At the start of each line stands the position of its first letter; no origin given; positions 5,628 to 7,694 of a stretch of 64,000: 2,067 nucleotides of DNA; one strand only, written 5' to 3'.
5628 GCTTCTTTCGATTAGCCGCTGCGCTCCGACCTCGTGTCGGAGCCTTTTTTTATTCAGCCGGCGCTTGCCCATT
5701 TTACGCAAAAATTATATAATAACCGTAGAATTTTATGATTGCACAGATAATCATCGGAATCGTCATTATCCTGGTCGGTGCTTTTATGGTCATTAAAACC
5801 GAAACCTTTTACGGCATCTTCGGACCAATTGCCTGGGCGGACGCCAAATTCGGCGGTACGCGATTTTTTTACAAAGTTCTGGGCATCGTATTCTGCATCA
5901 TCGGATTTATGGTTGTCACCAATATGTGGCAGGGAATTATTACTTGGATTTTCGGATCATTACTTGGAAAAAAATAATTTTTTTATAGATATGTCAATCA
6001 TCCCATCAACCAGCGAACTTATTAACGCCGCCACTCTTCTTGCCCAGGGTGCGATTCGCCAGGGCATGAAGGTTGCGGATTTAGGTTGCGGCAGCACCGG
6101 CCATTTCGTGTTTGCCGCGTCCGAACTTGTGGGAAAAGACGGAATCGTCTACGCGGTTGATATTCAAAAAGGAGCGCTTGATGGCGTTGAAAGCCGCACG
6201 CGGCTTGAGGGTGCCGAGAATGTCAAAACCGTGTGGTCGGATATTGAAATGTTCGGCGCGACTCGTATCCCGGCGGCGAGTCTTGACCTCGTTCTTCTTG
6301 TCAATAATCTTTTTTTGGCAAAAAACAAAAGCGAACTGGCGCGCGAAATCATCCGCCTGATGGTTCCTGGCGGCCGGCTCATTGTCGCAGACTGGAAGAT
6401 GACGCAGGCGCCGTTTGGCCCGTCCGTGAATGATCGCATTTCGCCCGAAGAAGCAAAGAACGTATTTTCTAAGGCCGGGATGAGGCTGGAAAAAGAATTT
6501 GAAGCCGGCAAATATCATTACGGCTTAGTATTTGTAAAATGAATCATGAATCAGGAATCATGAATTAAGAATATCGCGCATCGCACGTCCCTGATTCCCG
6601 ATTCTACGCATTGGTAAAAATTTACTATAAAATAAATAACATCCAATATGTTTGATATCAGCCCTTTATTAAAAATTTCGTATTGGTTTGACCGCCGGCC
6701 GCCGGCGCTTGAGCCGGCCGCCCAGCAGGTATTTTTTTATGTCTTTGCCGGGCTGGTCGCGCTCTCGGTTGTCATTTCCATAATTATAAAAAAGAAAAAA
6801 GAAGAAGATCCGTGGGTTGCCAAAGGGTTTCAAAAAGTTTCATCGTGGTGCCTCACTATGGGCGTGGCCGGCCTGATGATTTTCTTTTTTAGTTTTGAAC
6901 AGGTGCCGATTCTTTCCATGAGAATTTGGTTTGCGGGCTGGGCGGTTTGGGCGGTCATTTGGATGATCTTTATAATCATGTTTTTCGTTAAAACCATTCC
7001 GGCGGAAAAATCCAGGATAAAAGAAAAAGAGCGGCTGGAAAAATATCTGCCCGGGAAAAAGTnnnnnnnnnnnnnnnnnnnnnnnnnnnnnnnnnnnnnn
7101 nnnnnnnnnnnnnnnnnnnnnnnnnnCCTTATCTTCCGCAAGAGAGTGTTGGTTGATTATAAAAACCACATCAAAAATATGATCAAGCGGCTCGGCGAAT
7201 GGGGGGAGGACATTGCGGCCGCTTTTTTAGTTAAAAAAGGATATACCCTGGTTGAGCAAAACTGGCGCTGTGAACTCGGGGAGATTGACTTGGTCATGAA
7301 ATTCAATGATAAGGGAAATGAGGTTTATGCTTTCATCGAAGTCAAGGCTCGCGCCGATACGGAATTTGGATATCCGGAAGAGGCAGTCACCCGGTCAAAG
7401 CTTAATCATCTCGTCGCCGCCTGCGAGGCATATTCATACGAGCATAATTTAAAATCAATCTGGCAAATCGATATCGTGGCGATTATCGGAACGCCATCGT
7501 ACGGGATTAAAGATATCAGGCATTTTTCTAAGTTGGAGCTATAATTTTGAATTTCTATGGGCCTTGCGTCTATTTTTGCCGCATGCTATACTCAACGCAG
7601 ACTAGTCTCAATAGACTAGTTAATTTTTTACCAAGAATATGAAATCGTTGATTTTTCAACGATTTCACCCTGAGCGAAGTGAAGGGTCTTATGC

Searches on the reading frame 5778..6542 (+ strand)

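Call 42: search_protein_families(library=pfam, proteins=[window:5778-6542:+], max_evalue=0.001)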
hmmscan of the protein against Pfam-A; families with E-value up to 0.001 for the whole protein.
window:5778-6542:+ (254 aa): 8 families
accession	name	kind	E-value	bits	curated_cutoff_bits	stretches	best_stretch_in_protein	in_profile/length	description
PF13847.12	Methyltransf_31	-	2.3e-16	60.2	27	1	94-212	2-119/145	Methyltransferase domain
PF08241.18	Methyltransf_11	-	3.3e-10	40.9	21.2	1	101-203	2-95/95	Methyltransferase domain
PF13649.12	Methyltransf_25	-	9.7e-10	39.5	27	1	99-199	1-97/97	Methyltransferase domain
PF01209.24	Ubie_methyltran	-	1.9e-07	31.1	20.1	1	92-206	44-154/233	ubiE/COQ5 methyltransferase family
PF08242.18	Methyltransf_12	-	4.1e-06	27.9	30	1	101-201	2-98/98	Methyltransferase domain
PF01728.25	FtsJ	-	0.00012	22.5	24.1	1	90-138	15-59/181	FtsJ-like methyltransferase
PF01135.25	PCMT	-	0.00015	22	20.3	1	81-158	61-135/210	Protein-L-isoaspartate(D-aspartate) O-methyltransferase (PCMT)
PF06325.19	PrmA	-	0.00083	19.4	22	0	92-203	158-258/296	Ribosomal protein L11 methyltransferase (PrmA)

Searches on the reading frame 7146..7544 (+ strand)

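Call 42: search_protein_families(library=pfam, proteins=[window:7146-7544:+], max_evalue=0.001)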
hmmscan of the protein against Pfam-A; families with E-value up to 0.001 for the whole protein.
window:7146-7544:+ (132 aa): 2 families
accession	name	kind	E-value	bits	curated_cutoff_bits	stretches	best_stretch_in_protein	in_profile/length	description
PF02021.23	UPF0102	-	1.3e-25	90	23.6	1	20-113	1-80/80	Uncharacterised protein family UPF0102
PF08378.17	NERD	-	0.00029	21.8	22.1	0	17-85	2-73/111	Nuclease-related domain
